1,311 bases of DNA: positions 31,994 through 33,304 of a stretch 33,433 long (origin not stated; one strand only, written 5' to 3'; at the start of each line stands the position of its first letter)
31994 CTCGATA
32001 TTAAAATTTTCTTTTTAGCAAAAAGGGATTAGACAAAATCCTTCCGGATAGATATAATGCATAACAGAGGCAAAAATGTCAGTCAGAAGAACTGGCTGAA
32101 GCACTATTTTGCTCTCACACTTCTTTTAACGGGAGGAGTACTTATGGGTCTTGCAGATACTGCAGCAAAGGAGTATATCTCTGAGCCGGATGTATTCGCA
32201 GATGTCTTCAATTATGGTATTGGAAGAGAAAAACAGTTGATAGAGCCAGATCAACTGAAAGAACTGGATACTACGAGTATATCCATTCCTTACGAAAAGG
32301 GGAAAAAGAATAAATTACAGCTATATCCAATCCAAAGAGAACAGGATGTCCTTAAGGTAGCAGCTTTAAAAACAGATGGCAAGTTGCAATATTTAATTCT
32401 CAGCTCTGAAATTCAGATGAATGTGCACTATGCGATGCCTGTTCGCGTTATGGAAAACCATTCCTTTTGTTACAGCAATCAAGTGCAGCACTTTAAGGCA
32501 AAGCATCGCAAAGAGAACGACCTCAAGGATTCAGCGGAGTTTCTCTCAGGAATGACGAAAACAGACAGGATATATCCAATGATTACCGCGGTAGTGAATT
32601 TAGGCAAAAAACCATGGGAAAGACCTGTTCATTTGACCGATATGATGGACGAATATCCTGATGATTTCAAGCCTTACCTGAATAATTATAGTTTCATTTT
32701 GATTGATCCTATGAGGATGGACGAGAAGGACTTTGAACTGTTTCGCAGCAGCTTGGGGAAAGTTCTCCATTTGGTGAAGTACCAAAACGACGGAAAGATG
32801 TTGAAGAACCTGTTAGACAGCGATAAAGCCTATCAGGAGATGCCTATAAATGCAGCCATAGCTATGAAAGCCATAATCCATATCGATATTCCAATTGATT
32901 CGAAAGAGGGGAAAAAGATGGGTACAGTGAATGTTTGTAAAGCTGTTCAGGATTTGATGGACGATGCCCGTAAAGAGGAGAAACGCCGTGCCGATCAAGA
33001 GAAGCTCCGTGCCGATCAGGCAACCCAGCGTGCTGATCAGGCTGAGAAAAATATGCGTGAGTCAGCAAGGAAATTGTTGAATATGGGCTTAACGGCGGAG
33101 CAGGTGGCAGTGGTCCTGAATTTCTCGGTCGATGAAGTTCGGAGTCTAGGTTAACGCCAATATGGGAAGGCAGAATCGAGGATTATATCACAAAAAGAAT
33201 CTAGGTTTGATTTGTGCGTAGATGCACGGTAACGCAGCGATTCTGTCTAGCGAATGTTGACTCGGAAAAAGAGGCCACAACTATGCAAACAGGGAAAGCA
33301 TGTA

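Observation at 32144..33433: Rpn-family nuclease with an in-frame internal start and a second, free-standing copy of its C-terminal tail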

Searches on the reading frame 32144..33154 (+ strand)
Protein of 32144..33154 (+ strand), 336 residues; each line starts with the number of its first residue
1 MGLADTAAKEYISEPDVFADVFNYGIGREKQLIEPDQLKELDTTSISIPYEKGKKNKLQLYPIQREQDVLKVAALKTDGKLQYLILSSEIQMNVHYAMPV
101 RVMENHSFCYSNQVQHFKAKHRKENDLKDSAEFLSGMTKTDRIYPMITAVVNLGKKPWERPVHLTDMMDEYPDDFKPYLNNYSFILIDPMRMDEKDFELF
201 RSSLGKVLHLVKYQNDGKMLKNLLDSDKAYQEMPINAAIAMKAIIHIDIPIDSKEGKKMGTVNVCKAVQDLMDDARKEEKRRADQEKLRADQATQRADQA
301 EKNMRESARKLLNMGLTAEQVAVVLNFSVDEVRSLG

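Call 3: search_protein_families(library=pfam, proteins=[window:32144-33154:+], max_evalue=1)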
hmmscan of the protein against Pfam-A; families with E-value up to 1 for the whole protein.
window:32144-33154:+ (336 aa): 2 families
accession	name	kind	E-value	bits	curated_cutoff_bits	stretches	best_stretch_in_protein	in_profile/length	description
PF05698.19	Trigger_C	-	0.023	15.2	22.7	1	268-331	46-113/162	Bacterial trigger factor protein (TF) C-terminus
PF14265.11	DUF4355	-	0.15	12.7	25.4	1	276-325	42-92/124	Capsid assembly scaffolding protein Gp46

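Call 4: search_protein_families(library=ncbifam, proteins=[window:32144-33154:+], max_evalue=1)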
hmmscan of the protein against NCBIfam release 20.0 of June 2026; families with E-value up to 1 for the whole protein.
window:32144-33154:+ (336 aa): 4 families
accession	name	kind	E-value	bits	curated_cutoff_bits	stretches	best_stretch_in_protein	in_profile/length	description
TIGR01784.1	T_den_put_tspse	subfamily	0.00011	22.2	52.1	1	276-334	209-272/273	Rpn family recombination-promoting nuclease/putative transposase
NF052420.1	translocon_SseD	equivalog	0.034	14.3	130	1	260-312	76-128/152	type III secretion system translocon protein SseD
NF040598.1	Ala_zip_lipo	subfamily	0.11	13.1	43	1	266-314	36-83/90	Lpp/OprI family alanine-zipper lipoprotein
NF001687.0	PRK00447.1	equivalog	0.2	11.5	149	0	263-326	19-88/145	hypothetical protein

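Call 6: find_homologous_proteins(query=window:32144-33154:+)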
Query window:32144-33154:+ (336 aa): 123 proteins with E <= 0.001 among 3176 candidates; the best 120 are listed.
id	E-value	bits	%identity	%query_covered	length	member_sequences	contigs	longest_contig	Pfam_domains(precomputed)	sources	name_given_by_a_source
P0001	2.0e-218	742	100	100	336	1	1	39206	-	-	-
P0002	2.9e-68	249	38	100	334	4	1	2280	PF04754.19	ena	-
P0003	3.3e-61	225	38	99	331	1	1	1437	PF27070.1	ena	-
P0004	1.8e-56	210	40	83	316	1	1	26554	PF04754.19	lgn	-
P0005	1.2e-54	204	39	81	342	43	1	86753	-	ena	-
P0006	6.5e-53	198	39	81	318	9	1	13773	PF04754.19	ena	-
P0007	2.6e-51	193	34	98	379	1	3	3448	-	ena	-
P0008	1.2e-49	187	36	99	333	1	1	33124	PF04754.19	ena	-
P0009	2.5e-49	186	37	84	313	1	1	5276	PF04754.19,PF27070.1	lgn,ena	-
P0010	7.0e-49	185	36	83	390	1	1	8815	-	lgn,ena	-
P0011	9.2e-49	185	36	100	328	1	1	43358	PF04754.19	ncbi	-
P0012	6.3e-48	182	37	98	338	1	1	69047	-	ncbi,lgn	-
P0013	2.8e-47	180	39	80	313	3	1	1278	PF04754.19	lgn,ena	-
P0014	3.3e-47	179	34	96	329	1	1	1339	PF04754.19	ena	-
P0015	4.9e-47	179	34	100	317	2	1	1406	PF04754.19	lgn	-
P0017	1.9e-46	177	35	100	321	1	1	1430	PF04754.19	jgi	-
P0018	9.6e-46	175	40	80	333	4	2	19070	-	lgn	-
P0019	1.4e-45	174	38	83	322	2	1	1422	PF04754.19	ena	-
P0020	3.2e-45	173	33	93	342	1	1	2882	PF04754.19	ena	-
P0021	4.5e-45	172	36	85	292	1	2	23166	PF04754.19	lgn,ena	-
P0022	9.4e-45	171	33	100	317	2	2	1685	PF04754.19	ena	-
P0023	2.2e-44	170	35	82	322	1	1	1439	PF04754.19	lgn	-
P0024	2.4e-44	170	34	100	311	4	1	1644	PF04754.19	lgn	-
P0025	5.3e-44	169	37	83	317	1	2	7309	PF04754.19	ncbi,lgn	-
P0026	7.9e-44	168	36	83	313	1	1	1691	PF04754.19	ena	-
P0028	9.3e-44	168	37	83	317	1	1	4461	PF04754.19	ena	-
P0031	1.5e-43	167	37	82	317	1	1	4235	PF04754.19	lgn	-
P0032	1.6e-43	167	34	99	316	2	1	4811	PF04754.19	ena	-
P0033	1.6e-43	167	37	82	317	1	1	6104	PF04754.19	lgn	-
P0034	1.6e-43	167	37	82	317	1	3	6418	PF04754.19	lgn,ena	-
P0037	2.0e-43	167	34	84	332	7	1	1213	PF04754.19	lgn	-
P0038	4.8e-43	166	37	82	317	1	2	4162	PF04754.19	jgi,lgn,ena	jgi:hypothetical protein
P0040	7.3e-43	165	35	80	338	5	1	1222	PF04754.19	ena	-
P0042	9.7e-43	165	36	83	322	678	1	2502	PF04754.19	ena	-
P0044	9.8e-43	165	33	93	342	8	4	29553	PF04754.19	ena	-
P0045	2.5e-42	163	30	99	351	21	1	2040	PF04754.19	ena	-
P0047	9.3e-42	162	32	98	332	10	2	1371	PF04754.19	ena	-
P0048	1.2e-41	161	32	98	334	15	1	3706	PF04754.19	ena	-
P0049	1.8e-41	161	32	98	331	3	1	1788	PF04754.19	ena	-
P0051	3.6e-41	160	32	99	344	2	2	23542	PF04754.19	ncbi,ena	-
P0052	4.8e-41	159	34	83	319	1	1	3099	PF04754.19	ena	-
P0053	5.4e-41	159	34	83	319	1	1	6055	PF04754.19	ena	-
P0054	5.5e-41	159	34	83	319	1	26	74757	PF04754.19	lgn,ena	-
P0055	5.5e-41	159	34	83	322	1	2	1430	PF04754.19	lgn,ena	-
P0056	7.0e-41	159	34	83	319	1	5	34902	PF04754.19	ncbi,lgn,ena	-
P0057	7.9e-41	158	34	83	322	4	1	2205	PF04754.19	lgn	-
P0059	1.5e-40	158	34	83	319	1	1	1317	PF04754.19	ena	-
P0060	1.5e-40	158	34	83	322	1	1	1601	PF04754.19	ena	-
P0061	1.6e-40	157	34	83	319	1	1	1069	PF04754.19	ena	-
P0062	1.6e-40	157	34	83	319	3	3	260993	PF04754.19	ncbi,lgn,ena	-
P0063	1.8e-40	157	34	83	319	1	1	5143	PF04754.19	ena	-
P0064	1.9e-40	157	34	83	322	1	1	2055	PF04754.19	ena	-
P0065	2.0e-40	157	33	83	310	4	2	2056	PF04754.19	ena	-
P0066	2.5e-40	157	34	83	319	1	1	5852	PF04754.19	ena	-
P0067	2.5e-40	157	34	83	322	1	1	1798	PF04754.19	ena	-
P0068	7.2e-40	155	33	83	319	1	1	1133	PF04754.19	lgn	-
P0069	8.9e-40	155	33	99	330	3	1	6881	PF04754.19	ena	-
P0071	2.3e-39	154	34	83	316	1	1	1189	PF04754.19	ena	-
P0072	1.1e-38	151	33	81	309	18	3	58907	PF04754.19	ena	-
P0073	1.9e-38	151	33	84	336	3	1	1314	PF04754.19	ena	-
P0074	3.0e-38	150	37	82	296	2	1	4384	PF04754.19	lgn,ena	-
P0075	3.8e-38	150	40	69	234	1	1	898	PF04754.19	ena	-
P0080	5.1e-37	146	35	100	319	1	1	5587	PF04754.19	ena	-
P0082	6.4e-37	146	37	35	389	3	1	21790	PF04754.19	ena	-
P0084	1.9e-36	144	33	86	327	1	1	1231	PF04754.19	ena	-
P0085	3.9e-36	143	33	92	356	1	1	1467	PF04754.19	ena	-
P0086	6.4e-36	142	30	100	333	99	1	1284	PF04754.19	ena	-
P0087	1.4e-35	141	32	83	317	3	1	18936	PF04754.19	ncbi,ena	-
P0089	4.2e-35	140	29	100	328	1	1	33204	PF04754.19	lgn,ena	-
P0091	1.1e-34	138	27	100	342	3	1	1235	PF04754.19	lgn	-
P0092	6.2e-34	136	31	85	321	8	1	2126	PF04754.19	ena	-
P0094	6.3e-33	133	31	93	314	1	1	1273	PF04754.19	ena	-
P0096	1.9e-31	128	29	100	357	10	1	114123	PF04754.19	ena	-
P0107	1.5e-25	108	31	83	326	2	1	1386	PF04754.19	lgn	-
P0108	1.2e-24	105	30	81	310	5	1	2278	PF04754.19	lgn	-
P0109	1.6e-23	102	30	81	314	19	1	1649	PF04754.19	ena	-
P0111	4.0e-23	100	32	82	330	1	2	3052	PF04754.19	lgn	-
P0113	1.1e-21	96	30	68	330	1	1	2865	PF04754.19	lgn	-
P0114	1.5e-21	95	30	68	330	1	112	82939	PF04754.19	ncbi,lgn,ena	-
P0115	1.8e-21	95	30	61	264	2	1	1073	PF04754.19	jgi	jgi:hypothetical protein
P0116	2.0e-21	95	30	68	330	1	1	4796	PF04754.19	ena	-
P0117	2.3e-21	95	30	68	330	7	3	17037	PF04754.19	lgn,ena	-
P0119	9.0e-21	93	28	94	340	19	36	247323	PF04754.19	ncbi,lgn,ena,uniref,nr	ncbi:MAG TPA: Rpn family recombination-promoting nuclease/putative transposase [Candidatus Lachnoclo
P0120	1.2e-20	92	30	68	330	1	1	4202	PF04754.19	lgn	-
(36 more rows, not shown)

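Call 7: find_encoding_contigs(protein=window:32144-33154:+, flank=10000, max_places=10)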
Protein window:32144-33154:+ (336 aa): no gene with exactly this product is on record in the collection.

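Call 8: find_related_loci(query=window:32144-33154:+, collection=genome_contigs, flank=10000)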
Query window:32144-33154:+ (336 aa) in genome_contigs; peptide patterns used: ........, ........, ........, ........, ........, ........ (x = any residue, [..] = any of these).
54 stretches matched a pattern; 6 encode a relative of the query (tblastn E <= 1e-3); 6 distinct loci.
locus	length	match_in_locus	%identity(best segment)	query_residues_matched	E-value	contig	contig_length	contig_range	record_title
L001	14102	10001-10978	31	1-318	4e-46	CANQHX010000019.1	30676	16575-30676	MAG: uncultured Lachnospiraceae bacterium isolate Lapin-030__bin47 genome assembly, contig: Lapin-030__NODE_2091_length_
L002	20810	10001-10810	33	5-278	3e-37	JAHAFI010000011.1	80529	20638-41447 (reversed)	MAG: Clostridiales bacterium isolate L3_058_072G1_dasL3_058_072G1_metabat.metabat.4 L3_058_072G1_scaffold_156, whole gen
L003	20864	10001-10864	31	1-292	5e-36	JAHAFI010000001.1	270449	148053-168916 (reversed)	MAG: Clostridiales bacterium isolate L3_058_072G1_dasL3_058_072G1_metabat.metabat.4 L3_058_072G1_scaffold_5, whole genom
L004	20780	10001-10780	31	52-309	3e-30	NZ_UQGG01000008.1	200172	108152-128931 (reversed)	Uncultured Robinsoniella sp. isolate UMGS248, whole genome shotgun sequence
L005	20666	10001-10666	30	1-228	2e-25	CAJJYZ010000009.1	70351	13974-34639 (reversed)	MAG TPA_asm: uncultured Lachnospiraceae bacterium isolate SRR2912801-bin.19 genome assembly, contig: NODE_204_length_703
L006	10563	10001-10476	45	5-167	4e-22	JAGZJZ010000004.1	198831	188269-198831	MAG: Clostridiales bacterium isolate L3_133_000G1_dasL3_133_000G1_concoct_15 L3_133_000G1_scaffold_26, whole genome shot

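Call 25: find_encoding_contigs(protein=P0005, flank=5000, max_places=3)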
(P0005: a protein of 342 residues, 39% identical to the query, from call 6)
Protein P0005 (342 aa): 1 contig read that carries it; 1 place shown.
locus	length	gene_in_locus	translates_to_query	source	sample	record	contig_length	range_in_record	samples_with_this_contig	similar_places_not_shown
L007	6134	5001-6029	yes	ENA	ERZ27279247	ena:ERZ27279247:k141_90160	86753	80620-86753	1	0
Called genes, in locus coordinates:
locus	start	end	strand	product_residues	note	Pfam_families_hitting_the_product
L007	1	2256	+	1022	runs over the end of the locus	PF01935:DUF87, PF10412:TrwB_AAD_bind (faint)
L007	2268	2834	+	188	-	PF14411:LHH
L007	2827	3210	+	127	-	PF14567:SUKH_5, PF09346:SMI1_KNR4, PF14568:SUKH_6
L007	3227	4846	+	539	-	-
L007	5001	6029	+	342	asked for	-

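Call 26: find_encoding_contigs(protein=P0008, flank=5000, max_places=3)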
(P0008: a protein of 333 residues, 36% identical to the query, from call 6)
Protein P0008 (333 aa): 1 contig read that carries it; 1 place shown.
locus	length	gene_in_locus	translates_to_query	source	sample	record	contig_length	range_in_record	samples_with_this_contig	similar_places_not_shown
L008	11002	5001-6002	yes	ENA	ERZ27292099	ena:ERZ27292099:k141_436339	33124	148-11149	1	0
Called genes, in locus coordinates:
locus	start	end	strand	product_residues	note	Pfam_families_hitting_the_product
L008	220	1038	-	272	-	PF12679:ABC2_membrane_2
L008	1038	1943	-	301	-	PF00005:ABC_tran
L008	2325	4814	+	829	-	PF04294:VanW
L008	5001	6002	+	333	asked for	PF04754:Transposase_31 (weak)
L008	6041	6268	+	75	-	-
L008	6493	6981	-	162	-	PF07963:N_methyl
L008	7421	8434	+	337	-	PF00589:Phage_integrase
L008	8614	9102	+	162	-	PF07963:N_methyl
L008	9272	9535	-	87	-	PF06769:YoeB_toxin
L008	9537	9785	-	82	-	PF04221:RelB (weak)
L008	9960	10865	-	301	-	PF00763:THF_DHG_CYH, PF02882:THF_DHG_CYH_C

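Call 27: find_encoding_contigs(protein=P0012, flank=5000, max_places=3)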
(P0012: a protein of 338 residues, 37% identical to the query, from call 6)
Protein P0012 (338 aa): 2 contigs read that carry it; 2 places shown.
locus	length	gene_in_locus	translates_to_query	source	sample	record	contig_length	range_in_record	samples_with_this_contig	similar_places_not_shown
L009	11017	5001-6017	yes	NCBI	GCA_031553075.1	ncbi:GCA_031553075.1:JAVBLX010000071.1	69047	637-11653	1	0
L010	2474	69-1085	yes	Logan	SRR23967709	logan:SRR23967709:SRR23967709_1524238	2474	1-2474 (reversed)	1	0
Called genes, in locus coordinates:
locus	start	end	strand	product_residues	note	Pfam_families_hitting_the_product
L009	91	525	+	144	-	PF08279:HTH_11 (weak), PF12844:HTH_19, PF13560:HTH_31 (weak), PF01381:HTH_3, PF07022:Phage_CI_repr (weak)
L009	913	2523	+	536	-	PF09820:AAA-ATPase_like, PF08011:PDDEXK_9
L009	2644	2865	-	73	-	-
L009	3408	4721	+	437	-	PF06685:DUF1186, PF02810:SEC-C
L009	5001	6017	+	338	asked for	-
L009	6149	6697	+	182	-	PF01025:GrpE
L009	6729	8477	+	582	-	PF00012:HSP70, PF06723:MreB_Mbl, PF00012:HSP70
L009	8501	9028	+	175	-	PF07719:TPR_2 (faint)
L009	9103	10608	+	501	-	PF00226:DnaJ, PF13428:TPR_14 (faint), PF02810:SEC-C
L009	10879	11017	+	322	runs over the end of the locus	PF14659:Phage_int_SAM_3 (weak), PF22022:Phage_int_M (weak), PF00589:Phage_integrase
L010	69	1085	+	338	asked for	-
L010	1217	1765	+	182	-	PF01025:GrpE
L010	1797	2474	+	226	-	?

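Call 28: find_encoding_contigs(protein=P0002, flank=5000, max_places=3)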
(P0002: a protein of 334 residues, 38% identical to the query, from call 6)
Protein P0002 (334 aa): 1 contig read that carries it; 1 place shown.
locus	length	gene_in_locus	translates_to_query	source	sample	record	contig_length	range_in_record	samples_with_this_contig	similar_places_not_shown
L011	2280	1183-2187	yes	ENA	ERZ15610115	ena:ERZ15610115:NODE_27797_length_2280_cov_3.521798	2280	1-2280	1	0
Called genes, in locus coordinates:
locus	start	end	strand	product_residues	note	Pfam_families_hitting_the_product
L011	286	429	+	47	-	-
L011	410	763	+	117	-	-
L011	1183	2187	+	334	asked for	PF04754:Transposase_31 (faint)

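Call 33: search_solved_structures(query=A1, max_evalue=1, show_alignments=2)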
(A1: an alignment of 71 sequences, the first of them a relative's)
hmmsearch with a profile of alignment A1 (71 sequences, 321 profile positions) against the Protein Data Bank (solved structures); distinct sequences matched with E-value up to 1: 0.

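Call 34: search_protein_families(library=pfam, alignment_id=A1, max_evalue=0.01)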
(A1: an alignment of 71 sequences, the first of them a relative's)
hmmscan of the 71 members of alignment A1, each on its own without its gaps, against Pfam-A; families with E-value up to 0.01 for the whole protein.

A. member 1, P0001 (336 aa): 0 families

B. families by the number of members that match (of 71 scanned): 13 families
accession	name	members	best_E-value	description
PF04754.18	Transposase_31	64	4.3e-10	Putative transposase, YhgA-like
PF09811.14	Yae1_N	3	0.00033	Essential protein Yae1, N terminal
PF03683.19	UPF0175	3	0.00034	Uncharacterised protein family (UPF0175)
PF19610.4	DUF6115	2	0.00017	Family of unknown function (DUF6115)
PF20432.4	Xre-like-HTH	1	0.0015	Antitoxin Xre-like helix-turn-helix domain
PF12616.13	DUF3775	1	0.0019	Protein of unknown function (DUF3775)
PF04545.22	Sigma70_r4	1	0.0048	Sigma-70, region 4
PF21569.3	SET1_RBD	1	0.0052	Histone-lysine N-methyltransferase, RNA-binding domain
PF18882.5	DUF5647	1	0.0053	Family of unknown function (DUF5647)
PF22046.2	FabMG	1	0.0065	Enoyl-acyl carrier protein reductase FabMG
PF03556.21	Cullin_binding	1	0.0066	Cullin binding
PF19489.4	SLT_4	1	0.0073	Transglycosylase SLT domain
PF19057.6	PH_19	1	0.0083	PH domain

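Call 38: predict_structure(alignment_id=A1)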
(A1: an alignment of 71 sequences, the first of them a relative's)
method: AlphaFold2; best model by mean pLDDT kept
length: 336 residues; sequences in the alignment: 71
mean_pLDDT: 89.2   pTM: 0.79
mean pLDDT of the five models: 89.2, 88.9, 87.9, 87.2, 86.1
residues with pLDDT >= 90: 241; 70-90: 67; 50-70: 21; < 50: 7
segments of 3 or more residues with pLDDT < 50: 57-61
pLDDT, mean of each block of 10 residues (from residue 1): 89 97 92 93 64 50 71 84 93 94 92 93 95 94 96 96 93 91 97 97 97 94 91 92 88 65 77 84 95 97 96 97 96 93
secondary structure, 60 per line:
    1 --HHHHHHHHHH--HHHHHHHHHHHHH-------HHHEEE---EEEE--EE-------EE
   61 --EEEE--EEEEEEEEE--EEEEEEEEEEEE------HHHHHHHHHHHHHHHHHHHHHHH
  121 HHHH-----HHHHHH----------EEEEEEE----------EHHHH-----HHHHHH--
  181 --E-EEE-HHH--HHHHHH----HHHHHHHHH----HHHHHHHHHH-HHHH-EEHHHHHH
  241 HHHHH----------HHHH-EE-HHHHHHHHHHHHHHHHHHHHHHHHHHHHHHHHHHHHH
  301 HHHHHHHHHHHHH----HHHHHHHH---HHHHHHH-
elements in order: H3-12 H15-27 E38-40 E44-47 E63-66 E69-77 E80-91 H98-124 H130-135 E146-152 H164-167 H173-178 E185-187 H194-199 H204-212 H217-226 H228-231 H235-245 H256-259 H264-313 H318-325 H329-335
